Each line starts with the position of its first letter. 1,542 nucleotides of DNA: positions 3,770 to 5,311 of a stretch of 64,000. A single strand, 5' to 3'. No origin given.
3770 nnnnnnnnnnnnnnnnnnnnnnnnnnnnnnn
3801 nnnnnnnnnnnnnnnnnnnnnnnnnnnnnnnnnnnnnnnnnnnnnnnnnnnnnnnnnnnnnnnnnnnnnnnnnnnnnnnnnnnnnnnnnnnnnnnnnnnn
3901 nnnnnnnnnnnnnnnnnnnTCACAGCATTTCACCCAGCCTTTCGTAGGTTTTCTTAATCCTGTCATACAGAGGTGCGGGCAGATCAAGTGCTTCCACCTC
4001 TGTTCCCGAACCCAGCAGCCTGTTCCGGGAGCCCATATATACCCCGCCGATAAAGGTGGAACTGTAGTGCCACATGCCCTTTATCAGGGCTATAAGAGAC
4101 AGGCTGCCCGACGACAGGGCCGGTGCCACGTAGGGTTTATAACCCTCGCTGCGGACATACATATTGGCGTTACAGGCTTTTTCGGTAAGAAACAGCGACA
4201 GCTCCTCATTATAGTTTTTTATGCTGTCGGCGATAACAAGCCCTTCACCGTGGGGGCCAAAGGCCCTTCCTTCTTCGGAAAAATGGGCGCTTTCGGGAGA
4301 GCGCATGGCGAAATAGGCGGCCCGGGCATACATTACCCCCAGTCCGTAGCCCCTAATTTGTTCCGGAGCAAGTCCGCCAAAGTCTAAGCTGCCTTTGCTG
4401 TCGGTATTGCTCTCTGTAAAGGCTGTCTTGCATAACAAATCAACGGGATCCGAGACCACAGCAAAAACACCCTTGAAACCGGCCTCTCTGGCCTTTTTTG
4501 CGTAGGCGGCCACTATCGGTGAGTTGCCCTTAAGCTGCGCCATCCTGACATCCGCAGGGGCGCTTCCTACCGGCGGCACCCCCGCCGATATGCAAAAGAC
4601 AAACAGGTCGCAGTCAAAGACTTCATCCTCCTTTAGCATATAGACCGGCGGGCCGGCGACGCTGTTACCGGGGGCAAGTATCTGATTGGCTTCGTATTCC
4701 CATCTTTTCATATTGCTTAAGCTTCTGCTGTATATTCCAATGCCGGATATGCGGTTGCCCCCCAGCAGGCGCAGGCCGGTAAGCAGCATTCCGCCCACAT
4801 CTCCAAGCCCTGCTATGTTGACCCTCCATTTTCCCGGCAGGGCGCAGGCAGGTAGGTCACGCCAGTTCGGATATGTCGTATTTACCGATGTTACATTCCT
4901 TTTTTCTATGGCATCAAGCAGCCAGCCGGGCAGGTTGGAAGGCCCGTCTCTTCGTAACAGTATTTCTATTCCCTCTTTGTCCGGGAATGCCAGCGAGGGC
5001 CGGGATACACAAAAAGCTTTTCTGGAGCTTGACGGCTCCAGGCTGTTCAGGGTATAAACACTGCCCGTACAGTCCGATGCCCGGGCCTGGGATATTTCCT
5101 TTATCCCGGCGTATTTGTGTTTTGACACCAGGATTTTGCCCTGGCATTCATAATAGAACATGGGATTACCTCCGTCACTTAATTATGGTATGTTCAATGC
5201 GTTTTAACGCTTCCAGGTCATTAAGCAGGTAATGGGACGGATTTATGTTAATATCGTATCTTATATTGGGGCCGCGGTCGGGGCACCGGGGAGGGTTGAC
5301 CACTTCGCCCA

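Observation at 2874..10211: Three-gene operon: 1678-aa HD + HIGH-nucleotidyltransferase + PRTase-like giant protein with LDH-like dehydrogenase and Fe-S flavoprotein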

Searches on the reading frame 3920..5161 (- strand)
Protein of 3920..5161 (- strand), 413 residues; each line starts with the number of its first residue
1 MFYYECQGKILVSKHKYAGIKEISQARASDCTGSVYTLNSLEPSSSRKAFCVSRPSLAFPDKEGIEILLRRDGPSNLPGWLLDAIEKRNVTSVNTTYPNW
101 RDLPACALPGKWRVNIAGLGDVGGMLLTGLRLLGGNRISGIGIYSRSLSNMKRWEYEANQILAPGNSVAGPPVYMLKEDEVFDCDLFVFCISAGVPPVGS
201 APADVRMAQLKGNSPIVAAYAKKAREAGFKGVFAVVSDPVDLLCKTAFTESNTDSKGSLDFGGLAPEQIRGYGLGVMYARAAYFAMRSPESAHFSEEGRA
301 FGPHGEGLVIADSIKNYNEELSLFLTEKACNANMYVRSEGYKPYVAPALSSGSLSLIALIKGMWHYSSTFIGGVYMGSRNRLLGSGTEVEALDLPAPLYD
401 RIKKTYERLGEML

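Call 6: search_protein_families(library=pfam, proteins=[window:3920-5161:-], max_evalue=0.1)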
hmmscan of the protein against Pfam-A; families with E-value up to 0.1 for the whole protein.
window:3920-5161:- (413 aa): 1 family
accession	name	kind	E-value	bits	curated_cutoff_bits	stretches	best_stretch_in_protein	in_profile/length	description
PF00056.29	Ldh_1_N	-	0.00016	22.1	27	1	178-254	62-135/141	lactate/malate dehydrogenase, NAD binding domain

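Call 7: search_protein_families(library=ncbifam, proteins=[window:3920-5161:-], max_evalue=0.1)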
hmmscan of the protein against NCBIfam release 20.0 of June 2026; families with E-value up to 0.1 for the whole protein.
window:3920-5161:- (413 aa): 3 families
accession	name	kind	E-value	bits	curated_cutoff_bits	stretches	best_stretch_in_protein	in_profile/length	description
TIGR01771.1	L-LDH-NAD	equivalog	2.2e-05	24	303.55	1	188-254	67-130/299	L-lactate dehydrogenase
NF000824.0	PRK00066.1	subfamily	4.1e-05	23.1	339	1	183-252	74-138/316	L-lactate dehydrogenase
NF004863.0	PRK06223.1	subfamily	0.004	16.3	283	1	188-256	74-139/313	malate dehydrogenase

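Call 9: search_solved_structures(query=window:3920-5161:-, max_evalue=1, show_alignments=1)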
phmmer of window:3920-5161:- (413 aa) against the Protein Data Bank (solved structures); distinct sequences matched with E-value up to 1: 27.
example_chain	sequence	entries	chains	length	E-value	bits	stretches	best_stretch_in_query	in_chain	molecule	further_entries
4q3n_A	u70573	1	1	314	4.7e-05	25.9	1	169-254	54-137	MGS-M5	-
3wsv_A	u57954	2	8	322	0.00053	22.4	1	186-253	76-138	L-lactate dehydrogenase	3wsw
4lmr_A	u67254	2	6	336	0.0006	22.2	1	179-259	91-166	L-lactate dehydrogenase 1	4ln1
1ez4_A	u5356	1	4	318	0.0023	20.3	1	174-248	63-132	LACTATE DEHYDROGENASE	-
1hyh_A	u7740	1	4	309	0.0025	20.2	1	179-244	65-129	L-2-HYDROXYISOCAPROATE DEHYDROGENASE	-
9jlo_A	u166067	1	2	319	0.0045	19.3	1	170-245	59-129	L-lactate dehydrogenase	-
3pqd_A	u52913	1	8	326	0.0059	19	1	182-268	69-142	L-lactate dehydrogenase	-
3pqe_A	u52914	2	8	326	0.0089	18.4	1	182-249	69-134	L-lactate dehydrogenase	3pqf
1ldn_A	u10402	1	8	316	0.0099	18.2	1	177-249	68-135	L-LACTATE DEHYDROGENASE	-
1ldb_A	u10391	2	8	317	0.01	18.2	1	177-249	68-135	APO-L-LACTATE DEHYDROGENASE | L-LACTATE DEHYDROGENASE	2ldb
2zqy_A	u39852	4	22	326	0.01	18.2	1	172-247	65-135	L-lactate dehydrogenase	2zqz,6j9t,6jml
6j9s_A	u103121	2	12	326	0.011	18.1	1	172-247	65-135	L-lactate dehydrogenase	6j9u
8rs5_A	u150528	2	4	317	0.021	17.1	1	177-252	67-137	Malate dehydrogenase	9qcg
9end_A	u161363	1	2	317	0.022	17.1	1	177-253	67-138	Malate dehydrogenase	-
8rwl_A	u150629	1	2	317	0.022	17.1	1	177-253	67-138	Malate dehydrogenase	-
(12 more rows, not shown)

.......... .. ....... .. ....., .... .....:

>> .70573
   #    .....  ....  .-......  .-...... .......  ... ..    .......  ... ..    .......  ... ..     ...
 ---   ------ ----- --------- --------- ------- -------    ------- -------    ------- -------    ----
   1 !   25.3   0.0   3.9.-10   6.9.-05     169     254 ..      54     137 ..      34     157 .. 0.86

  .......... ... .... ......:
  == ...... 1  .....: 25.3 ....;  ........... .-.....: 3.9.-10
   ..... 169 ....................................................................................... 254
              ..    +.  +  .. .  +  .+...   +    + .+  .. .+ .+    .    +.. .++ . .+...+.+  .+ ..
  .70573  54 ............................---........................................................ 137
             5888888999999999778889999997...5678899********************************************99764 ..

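Call 34: search_solved_structures(query=A5, max_evalue=0.01, show_alignments=2)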
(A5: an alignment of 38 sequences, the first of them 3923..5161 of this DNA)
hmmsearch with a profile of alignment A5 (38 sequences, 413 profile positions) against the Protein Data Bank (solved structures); distinct sequences matched with E-value up to 0.01: 33.
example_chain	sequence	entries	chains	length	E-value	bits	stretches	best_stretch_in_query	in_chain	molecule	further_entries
4q3n_A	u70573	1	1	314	3.1e-07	32.8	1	113-304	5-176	MGS-M5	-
9dq7_P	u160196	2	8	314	5.3e-07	32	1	110-251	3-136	L-lactate dehydrogenase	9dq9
1hyh_A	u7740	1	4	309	1.5e-06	30.6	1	112-246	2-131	L-2-HYDROXYISOCAPROATE DEHYDROGENASE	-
6j9s_A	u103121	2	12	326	3.4e-06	29.3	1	106-250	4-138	L-lactate dehydrogenase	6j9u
3h3j_A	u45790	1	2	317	3.4e-06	29.3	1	111-262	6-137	L-lactate dehydrogenase 1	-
2zqy_A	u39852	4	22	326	3.5e-06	29.3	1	106-250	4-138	L-lactate dehydrogenase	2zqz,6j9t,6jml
3d0o_A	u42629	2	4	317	3.8e-06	29.2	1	111-262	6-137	L-lactate dehydrogenase 1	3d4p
9end_A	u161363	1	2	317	3.9e-05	25.9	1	114-309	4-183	Malate dehydrogenase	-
8rwl_A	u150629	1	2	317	5e-05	25.5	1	114-309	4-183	Malate dehydrogenase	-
9jlo_A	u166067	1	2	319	5.4e-05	25.4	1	110-252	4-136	L-lactate dehydrogenase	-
4m1q_A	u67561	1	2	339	7.6e-05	24.9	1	107-306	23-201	L-lactate dehydrogenase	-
8rs5_A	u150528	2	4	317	8e-05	24.8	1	114-307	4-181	Malate dehydrogenase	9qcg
4lmr_A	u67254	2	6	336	8.5e-05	24.7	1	111-283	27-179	L-lactate dehydrogenase 1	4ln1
1a5z_A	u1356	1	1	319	0.00014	24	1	113-257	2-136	L-LACTATE DEHYDROGENASE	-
5ldh_A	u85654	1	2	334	0.00014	24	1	111-308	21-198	LACTATE DEHYDROGENASE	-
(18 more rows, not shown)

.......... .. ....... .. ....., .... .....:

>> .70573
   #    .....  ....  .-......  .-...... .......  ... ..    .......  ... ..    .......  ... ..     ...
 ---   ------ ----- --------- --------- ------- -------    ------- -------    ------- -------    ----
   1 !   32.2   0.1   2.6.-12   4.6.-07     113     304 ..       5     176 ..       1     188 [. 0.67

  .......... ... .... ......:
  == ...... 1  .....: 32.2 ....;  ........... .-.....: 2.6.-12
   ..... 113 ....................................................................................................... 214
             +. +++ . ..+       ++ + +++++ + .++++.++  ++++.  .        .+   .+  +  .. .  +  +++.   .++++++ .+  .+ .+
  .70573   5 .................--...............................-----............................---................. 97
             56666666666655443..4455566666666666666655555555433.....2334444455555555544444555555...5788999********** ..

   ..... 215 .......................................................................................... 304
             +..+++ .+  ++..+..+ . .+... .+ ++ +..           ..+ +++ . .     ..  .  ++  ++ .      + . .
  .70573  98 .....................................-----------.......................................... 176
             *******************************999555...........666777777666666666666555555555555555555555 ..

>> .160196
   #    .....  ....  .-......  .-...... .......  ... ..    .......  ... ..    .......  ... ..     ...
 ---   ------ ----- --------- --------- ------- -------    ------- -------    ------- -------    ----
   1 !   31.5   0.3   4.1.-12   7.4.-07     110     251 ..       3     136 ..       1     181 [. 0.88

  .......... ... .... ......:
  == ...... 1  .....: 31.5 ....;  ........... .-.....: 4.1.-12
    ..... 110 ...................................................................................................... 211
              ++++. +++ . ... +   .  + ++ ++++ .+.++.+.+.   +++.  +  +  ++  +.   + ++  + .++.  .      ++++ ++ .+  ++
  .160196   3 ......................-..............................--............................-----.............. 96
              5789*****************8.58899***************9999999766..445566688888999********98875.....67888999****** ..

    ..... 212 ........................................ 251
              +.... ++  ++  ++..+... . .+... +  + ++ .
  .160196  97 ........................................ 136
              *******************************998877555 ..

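Call 71: find_homologous_proteins(query=window:3923-5161:-)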
Query window:3923-5161:- (413 aa): 4985 proteins with E <= 0.001 among 8000 candidates; the best 120 are listed.
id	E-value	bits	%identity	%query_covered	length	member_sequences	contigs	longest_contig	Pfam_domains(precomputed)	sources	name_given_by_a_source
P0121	1.5e-278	942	100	100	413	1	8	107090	-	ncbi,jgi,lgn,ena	jgi:hypothetical protein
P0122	1.1e-206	705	75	100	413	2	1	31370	-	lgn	-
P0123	1.7e-203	694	74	100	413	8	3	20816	-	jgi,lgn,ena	jgi:hypothetical protein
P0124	3.2e-191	654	69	100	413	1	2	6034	PF00056.30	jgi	jgi:hypothetical protein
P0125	3.3e-184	631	68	100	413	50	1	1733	PF00056.30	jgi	jgi:hypothetical protein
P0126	9.4e-168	577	62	100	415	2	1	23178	-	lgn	-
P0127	1.2e-167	576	61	100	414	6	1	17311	PF00056.30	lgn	-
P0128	2.7e-166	572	61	100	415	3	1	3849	-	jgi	-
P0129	3.6e-164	565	60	99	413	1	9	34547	PF00056.30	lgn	-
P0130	1.6e-162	559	60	100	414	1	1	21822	-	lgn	-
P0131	4.5e-162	558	59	100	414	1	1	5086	PF00056.30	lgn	-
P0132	6.6e-160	551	58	100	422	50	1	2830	PF00056.30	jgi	jgi:malate/lactate dehydrogenase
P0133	2.2e-159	549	58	100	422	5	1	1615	PF00056.30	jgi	-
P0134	2.8e-159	549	57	100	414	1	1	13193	PF00056.30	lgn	-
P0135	3.0e-159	549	58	100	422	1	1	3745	PF00056.30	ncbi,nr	ncbi:MAG: lactate dehydrogenase [Clostridiaceae bacterium]|nr:lactate dehydrogenase [Clostridiaceae 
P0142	1.8e-157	543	56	100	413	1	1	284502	PF00056.30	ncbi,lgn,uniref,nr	ncbi:lactate/malate family dehydrogenase [Marinisporobacter balticus]|uniref:Malate/lactate dehydrog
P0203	3.5e-150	519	56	100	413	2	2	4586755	PF00056.30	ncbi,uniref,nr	ncbi:lactate/malate family dehydrogenase [Clostridium formicaceticum]|uniref:L-lactate dehydrogenase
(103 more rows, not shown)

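Call 72: find_encoding_contigs(protein=P0142, flank=8000, max_places=2)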
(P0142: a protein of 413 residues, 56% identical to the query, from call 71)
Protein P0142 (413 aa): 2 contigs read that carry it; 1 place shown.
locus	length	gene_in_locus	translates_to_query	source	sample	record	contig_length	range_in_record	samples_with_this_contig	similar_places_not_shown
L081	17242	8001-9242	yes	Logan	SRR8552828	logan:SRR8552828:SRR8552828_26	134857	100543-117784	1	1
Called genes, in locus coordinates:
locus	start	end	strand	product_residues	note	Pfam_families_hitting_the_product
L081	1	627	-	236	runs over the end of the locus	PF19700:DUF6198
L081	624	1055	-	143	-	PF12802:MarR_2, PF01047:MarR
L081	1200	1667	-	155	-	-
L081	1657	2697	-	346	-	PF04245:NA37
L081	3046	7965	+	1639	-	-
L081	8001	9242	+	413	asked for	PF00056:Ldh_1_N (weak)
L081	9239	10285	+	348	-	PF03358:FMN_red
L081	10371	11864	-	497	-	PF00474:SSF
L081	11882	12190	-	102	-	PF06196:DUF997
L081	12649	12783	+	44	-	-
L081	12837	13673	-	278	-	PF00072:Response_reg, PF08664:YcbB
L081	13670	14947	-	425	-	PF02518:HATPase_c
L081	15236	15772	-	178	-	PF01613:Flavin_Reduct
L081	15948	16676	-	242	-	PF20772:TACO1_YebC_N, PF01709:Transcrip_reg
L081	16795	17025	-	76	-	-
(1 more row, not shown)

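Call 73: find_encoding_contigs(protein=P0203, flank=8000, max_places=2)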
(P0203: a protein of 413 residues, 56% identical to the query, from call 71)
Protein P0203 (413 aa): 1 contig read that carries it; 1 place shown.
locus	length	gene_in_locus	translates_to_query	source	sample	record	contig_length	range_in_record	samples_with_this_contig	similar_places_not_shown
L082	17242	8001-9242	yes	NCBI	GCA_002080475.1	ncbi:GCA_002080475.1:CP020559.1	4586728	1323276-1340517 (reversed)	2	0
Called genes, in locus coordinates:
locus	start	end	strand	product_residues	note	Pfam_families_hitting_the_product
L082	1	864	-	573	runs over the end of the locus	-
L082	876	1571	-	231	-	PF01881:Cas_Cas6_C (weak)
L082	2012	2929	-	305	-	PF03734:YkuD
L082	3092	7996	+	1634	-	PF01467:CTP_transf_like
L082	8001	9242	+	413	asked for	PF00056:Ldh_1_N (weak)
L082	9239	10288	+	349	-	PF03358:FMN_red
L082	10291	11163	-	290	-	PF16881:LIAS_N (faint), PF04055:Radical_SAM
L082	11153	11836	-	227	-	PF21948:LplA-B_cat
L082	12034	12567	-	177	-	PF04060:FeS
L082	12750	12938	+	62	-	PF10133:CooT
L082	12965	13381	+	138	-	PF12953:DUF3842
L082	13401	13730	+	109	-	PF26551:DUF8180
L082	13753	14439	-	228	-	PF12654:DUF3786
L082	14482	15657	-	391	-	PF07228:SpoIIE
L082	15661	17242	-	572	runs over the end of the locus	PF00037:Fer4 (faint), PF12838:Fer4_7, PF13187:Fer4_9 (weak), PF13237:Fer4_10, PF14697:Fer4_21 (weak), PF25160:LdpA_Fe-S-bd (weak), PF02906:Fe_hyd_lg_C, PF04060:FeS, +1 more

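Call 78: search_protein_families(library=padloc, proteins=[window:3923-5161:-], max_evalue=0.01)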
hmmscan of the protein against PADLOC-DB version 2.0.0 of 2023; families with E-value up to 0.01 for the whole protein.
window:3923-5161:- (413 aa): 0 families
